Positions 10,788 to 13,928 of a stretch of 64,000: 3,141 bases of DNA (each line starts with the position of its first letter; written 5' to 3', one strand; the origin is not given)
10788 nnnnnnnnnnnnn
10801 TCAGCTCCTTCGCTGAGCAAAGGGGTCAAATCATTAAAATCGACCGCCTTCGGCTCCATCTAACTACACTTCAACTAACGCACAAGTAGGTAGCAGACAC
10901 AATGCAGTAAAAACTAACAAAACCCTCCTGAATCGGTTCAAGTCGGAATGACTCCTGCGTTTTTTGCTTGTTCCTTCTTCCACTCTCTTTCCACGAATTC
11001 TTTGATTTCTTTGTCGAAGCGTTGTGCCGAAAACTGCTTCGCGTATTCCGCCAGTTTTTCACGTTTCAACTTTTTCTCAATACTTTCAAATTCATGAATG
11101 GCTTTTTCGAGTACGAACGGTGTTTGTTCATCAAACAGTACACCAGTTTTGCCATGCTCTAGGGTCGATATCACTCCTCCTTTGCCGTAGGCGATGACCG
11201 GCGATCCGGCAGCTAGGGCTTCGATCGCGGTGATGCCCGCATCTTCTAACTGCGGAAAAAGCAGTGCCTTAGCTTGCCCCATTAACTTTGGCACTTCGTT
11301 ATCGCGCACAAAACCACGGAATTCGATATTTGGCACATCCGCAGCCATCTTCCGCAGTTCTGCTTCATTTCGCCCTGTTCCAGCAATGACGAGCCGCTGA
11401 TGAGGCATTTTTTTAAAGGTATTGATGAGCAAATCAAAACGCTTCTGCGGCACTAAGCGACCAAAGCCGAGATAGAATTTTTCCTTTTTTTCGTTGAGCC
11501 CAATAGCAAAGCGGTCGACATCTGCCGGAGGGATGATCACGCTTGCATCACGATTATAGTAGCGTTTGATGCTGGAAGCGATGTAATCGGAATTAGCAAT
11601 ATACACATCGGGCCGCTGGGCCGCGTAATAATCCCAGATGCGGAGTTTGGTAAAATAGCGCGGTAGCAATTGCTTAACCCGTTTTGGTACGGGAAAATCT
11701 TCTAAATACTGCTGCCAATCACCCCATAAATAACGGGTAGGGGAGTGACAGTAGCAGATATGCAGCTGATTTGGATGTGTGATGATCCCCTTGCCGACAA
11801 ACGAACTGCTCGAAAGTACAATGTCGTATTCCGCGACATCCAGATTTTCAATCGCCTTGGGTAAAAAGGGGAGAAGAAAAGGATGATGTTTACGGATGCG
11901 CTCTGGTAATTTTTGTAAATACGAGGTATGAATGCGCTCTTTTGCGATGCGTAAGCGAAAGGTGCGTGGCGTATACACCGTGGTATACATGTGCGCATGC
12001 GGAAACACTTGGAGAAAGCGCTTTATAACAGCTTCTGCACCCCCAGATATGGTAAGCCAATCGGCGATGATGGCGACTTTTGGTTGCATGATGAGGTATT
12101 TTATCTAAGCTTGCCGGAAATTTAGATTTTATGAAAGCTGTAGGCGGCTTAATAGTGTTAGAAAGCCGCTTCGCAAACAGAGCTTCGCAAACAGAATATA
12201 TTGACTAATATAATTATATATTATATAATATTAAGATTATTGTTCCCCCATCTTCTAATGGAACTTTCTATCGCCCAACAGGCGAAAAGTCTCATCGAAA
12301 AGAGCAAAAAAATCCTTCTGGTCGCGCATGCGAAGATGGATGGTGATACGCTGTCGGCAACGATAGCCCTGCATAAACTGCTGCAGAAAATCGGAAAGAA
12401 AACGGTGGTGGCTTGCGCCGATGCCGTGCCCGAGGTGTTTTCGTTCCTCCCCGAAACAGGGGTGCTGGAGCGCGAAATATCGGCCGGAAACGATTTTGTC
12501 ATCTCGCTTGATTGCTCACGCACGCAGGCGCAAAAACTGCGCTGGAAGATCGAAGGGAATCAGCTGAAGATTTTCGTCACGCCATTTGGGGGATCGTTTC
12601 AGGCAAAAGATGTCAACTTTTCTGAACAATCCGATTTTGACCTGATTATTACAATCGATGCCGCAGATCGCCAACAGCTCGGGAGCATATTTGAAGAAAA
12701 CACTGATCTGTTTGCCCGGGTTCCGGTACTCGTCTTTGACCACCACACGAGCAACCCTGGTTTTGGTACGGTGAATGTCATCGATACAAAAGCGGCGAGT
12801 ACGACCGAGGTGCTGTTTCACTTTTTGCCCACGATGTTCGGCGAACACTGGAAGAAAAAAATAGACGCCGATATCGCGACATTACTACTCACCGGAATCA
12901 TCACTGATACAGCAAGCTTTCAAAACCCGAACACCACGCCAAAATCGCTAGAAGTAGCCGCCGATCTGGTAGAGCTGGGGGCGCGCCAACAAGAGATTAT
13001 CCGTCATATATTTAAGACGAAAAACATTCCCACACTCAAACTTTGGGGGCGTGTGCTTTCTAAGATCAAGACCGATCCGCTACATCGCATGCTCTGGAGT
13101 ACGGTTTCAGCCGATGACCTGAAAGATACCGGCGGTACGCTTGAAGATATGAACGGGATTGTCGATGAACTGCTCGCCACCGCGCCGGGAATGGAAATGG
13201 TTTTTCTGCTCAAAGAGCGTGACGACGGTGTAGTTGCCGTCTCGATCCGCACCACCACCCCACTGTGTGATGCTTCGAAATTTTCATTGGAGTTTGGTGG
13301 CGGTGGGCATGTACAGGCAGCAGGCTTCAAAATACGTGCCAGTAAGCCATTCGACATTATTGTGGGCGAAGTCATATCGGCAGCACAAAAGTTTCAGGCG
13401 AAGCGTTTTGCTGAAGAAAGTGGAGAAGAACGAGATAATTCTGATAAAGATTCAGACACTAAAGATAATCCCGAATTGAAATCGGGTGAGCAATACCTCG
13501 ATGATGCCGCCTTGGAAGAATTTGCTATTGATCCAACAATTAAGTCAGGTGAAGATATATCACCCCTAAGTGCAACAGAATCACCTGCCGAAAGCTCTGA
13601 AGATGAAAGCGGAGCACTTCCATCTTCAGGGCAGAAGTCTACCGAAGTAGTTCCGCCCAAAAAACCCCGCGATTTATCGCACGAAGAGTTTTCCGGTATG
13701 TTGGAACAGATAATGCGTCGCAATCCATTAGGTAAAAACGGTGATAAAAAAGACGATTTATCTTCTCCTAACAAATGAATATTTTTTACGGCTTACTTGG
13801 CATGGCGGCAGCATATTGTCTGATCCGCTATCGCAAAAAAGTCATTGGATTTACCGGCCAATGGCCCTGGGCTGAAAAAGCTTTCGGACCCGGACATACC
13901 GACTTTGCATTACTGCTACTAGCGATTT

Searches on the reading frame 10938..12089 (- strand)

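Call 12: search_protein_families(library=pfam, proteins=[window:10938-12089:-], max_evalue=0.001)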
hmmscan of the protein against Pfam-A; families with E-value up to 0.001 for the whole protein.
window:10938-12089:- (383 aa): 5 families
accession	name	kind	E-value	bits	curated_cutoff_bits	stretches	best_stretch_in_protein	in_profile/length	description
PF00534.26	Glycos_transf_1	-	9.5e-29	100.6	26.4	1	198-352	10-171/172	Glycosyl transferases group 1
PF13692.12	Glyco_trans_1_4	-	1.7e-20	74.2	27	1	209-331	7-136/142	Glycosyl transferases group 1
PF13439.12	Glyco_transf_4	-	3.3e-10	40.7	28.5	1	16-190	2-167/170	Glycosyltransferase Family 4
PF20706.3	GT4-conflict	-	7.7e-06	25.6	26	1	200-333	194-340/385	Family 4 Glycosyltransferase in conflict systems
PF13524.12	Glyco_trans_1_2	-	2.1e-05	24.9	25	1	221-354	5-129/144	Glycosyl transferase-like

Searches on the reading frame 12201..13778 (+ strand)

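Call 12: search_protein_families(library=pfam, proteins=[window:12201-13778:+], max_evalue=0.001)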
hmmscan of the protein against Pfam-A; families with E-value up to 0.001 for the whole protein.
window:12201-13778:+ (525 aa): 2 families
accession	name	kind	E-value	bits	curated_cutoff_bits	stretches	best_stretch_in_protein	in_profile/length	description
PF01368.27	DHH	-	4.6e-16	59.7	28.1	1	37-233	1-125/125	DHH family, N-terminal domain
PF02272.25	DHHA1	-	1.7e-07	32.1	25.9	1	312-382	13-87/102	DHHA1 domain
